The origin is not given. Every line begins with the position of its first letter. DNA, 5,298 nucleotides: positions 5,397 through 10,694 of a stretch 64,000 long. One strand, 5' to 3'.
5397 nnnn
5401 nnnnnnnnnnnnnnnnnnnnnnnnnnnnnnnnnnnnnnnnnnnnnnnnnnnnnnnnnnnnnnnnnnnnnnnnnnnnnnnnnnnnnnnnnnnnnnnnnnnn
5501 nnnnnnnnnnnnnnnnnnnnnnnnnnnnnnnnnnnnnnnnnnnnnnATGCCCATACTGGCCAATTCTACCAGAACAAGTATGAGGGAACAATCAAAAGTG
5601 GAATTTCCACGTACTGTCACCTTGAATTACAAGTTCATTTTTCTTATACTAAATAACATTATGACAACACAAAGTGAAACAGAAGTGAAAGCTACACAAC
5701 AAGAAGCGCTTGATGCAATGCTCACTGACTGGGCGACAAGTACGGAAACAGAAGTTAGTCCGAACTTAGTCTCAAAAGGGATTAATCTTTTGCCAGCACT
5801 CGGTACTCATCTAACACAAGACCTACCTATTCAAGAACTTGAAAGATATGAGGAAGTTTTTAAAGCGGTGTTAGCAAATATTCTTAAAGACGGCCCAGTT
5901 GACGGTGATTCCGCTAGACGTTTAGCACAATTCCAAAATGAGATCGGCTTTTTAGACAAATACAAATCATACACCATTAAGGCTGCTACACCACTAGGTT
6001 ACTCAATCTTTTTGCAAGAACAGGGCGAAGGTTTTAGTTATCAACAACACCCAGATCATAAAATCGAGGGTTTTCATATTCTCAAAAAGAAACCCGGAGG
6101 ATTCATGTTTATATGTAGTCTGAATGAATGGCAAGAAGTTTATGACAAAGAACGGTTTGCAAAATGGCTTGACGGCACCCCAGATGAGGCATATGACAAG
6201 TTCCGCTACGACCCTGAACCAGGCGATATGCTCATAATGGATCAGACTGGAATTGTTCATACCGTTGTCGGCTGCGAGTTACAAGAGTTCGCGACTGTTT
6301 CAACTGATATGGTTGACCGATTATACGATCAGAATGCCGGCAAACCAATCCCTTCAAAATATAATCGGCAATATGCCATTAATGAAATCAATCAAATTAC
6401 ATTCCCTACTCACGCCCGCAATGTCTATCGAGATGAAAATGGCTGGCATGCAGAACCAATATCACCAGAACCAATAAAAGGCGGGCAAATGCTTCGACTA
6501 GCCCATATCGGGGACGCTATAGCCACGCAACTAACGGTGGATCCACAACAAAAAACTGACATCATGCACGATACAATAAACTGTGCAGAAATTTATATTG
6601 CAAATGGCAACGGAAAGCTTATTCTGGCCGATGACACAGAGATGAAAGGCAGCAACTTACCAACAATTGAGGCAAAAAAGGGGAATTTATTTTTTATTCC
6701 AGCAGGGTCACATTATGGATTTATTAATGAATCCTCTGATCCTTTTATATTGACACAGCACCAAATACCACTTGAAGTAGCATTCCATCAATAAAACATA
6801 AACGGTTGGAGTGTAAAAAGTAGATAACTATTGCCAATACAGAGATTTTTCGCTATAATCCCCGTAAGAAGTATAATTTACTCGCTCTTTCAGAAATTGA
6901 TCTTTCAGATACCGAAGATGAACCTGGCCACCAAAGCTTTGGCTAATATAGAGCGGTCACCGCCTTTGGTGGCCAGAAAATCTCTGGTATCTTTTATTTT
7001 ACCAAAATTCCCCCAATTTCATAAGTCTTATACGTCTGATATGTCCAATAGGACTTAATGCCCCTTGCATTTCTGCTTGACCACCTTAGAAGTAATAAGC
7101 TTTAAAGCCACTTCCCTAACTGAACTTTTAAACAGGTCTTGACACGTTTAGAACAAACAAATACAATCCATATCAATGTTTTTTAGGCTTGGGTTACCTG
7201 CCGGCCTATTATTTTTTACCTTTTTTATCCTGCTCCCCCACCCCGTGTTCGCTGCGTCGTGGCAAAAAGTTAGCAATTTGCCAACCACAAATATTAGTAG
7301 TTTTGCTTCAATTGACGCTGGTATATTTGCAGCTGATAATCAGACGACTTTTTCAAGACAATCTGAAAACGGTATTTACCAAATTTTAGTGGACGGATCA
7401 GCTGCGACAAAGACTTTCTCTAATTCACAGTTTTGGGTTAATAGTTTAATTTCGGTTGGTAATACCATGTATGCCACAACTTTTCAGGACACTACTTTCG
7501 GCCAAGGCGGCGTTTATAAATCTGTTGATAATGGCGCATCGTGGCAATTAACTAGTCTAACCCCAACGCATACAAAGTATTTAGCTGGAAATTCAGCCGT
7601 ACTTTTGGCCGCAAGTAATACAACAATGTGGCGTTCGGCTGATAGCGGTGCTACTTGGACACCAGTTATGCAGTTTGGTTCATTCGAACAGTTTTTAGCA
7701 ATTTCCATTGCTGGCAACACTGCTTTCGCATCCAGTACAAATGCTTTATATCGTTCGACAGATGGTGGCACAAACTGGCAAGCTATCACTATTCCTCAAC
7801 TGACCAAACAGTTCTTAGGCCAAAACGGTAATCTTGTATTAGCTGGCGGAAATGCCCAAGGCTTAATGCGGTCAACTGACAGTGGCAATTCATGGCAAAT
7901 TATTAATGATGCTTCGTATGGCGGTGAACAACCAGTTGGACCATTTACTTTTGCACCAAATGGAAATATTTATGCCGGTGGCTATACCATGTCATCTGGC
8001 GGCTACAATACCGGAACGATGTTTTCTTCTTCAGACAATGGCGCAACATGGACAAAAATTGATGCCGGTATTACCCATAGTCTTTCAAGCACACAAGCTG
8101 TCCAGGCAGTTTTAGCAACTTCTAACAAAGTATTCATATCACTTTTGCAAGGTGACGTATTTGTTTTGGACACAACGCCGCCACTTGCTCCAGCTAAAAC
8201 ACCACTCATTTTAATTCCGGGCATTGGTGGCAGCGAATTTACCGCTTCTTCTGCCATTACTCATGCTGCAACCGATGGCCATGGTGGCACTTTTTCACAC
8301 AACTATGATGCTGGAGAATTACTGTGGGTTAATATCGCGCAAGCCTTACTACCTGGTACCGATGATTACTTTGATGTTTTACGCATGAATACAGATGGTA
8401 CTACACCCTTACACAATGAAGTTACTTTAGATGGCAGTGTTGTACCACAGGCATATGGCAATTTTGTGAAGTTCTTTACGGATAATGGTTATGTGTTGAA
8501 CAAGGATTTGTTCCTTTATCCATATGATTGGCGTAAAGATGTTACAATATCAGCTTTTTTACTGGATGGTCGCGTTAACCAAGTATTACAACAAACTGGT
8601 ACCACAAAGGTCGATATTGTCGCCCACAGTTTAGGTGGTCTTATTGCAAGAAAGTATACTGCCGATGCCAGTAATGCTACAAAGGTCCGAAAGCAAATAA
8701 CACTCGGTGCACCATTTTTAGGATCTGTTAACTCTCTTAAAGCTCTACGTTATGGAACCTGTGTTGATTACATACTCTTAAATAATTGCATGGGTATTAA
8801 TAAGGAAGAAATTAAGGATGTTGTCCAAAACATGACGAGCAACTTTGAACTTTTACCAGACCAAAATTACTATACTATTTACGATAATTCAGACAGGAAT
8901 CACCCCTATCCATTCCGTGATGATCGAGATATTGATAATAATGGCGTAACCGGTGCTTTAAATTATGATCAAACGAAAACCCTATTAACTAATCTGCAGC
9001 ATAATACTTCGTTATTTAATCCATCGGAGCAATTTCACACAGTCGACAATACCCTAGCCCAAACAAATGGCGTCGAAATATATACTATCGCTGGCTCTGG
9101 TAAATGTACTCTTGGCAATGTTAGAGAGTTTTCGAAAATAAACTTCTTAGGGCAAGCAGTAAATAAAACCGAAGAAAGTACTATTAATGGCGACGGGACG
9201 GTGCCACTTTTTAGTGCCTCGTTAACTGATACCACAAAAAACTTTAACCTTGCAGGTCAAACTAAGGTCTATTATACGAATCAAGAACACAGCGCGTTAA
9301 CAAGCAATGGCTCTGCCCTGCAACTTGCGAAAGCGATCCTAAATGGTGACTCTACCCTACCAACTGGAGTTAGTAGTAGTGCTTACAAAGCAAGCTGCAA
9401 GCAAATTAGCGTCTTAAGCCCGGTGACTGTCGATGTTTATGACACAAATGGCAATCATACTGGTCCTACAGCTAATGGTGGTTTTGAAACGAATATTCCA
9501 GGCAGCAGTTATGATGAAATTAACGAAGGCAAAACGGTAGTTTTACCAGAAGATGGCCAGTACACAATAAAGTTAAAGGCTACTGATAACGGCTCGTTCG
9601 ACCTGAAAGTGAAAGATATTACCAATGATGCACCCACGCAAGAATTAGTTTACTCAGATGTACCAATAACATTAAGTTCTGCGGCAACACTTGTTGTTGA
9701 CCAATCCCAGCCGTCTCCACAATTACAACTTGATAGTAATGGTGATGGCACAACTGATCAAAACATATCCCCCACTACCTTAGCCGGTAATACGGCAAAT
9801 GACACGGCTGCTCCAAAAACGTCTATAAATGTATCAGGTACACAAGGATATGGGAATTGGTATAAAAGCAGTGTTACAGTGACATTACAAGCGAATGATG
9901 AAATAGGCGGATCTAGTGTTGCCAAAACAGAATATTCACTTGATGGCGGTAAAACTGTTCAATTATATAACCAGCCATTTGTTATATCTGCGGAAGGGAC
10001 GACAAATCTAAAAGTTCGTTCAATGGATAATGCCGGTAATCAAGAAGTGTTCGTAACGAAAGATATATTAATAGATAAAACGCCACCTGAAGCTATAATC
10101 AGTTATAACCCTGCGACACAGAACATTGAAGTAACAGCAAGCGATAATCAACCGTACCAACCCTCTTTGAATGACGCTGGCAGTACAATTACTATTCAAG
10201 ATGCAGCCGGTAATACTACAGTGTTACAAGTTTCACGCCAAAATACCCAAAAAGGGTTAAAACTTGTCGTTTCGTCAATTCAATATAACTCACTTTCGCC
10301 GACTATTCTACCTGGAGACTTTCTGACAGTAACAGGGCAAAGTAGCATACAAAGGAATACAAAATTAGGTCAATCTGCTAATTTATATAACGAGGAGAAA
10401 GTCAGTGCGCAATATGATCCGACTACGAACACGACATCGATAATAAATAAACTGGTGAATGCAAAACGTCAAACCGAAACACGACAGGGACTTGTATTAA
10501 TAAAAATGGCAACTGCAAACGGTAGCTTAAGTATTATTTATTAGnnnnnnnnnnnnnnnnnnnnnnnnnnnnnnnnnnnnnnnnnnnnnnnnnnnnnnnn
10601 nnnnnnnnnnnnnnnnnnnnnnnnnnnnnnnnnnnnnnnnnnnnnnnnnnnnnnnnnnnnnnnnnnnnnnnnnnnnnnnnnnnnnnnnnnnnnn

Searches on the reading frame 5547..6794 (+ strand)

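Call 42: search_protein_families(library=pfam, proteins=[window:5547-6794:+], max_evalue=0.001)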
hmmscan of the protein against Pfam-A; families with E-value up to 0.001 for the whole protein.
window:5547-6794:+ (415 aa): 1 family
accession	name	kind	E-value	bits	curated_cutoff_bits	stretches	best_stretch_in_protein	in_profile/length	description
PF07883.17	Cupin_2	-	0.00032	20.8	27.2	0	331-402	5-66/70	Cupin domain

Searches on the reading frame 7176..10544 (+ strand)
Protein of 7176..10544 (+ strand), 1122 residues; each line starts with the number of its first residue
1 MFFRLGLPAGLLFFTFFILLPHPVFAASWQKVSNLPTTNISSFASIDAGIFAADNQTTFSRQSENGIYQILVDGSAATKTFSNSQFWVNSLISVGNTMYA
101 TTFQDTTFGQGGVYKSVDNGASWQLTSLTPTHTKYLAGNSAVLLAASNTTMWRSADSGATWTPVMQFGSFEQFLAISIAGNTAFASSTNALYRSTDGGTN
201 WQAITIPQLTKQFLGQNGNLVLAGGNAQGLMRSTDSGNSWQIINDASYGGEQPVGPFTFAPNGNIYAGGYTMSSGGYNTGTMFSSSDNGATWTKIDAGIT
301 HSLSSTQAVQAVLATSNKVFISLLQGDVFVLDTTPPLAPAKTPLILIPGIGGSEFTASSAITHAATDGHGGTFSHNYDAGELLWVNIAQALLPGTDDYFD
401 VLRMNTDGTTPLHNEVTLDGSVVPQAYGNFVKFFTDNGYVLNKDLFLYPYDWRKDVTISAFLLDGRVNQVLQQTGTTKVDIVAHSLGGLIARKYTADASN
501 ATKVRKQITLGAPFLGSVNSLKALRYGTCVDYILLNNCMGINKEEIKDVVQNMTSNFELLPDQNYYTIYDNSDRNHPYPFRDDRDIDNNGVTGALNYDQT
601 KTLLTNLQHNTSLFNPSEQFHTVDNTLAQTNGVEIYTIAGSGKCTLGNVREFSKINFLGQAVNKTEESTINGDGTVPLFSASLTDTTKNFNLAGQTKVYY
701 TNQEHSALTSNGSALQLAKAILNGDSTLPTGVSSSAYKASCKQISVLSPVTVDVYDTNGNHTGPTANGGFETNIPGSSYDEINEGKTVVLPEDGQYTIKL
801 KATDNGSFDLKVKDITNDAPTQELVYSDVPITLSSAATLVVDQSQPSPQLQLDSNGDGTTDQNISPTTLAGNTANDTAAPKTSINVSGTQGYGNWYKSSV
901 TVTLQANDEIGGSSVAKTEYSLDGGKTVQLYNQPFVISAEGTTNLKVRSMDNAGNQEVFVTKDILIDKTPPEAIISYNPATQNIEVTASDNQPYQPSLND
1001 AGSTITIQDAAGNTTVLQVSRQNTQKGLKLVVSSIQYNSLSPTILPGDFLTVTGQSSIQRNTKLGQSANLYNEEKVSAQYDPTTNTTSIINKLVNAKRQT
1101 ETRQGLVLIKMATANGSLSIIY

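Call 42: search_protein_families(library=pfam, proteins=[window:7176-10544:+], max_evalue=0.001)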
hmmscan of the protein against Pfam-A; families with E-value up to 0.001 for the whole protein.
window:7176-10544:+ (1122 aa): 9 families
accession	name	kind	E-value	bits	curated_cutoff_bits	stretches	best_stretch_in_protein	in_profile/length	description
PF02450.21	LCAT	-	6.9e-18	65.5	21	1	426-644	68-311/392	Lecithin:cholesterol acyltransferase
PF01674.24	Lipase_2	-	1.7e-06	28.1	20.3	1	469-532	67-130/219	Lipase (class 2)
PF07819.20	PGAP1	-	9.8e-06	25.9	24.3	1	472-519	86-134/233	PGAP1-like alpha/beta domain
PF00561.26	Abhydrolase_1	-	1.4e-05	25.4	25.8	1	467-512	59-102/245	alpha/beta hydrolase fold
PF05057.20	DUF676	-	5.2e-05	23.3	20.3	1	469-528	68-139/217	Putative serine esterase (DUF676)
PF02089.21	Palm_thioest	-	8.4e-05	22.8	26.8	1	467-530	58-120/254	Palmitoyl protein thioesterase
PF06028.17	DUF915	-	0.00022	21.1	22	0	475-520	101-149/255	Alpha/beta hydrolase of unknown function (DUF915)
PF03174.19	CHB_HEX_C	-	0.00023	21.5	23.6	0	918-954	37-70/76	Chitobiase/beta-hexosaminidase C-terminal domain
PF24096.1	DUF7379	-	0.00027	21.4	33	1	471-517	64-115/191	Domain of unknown function (DUF7379)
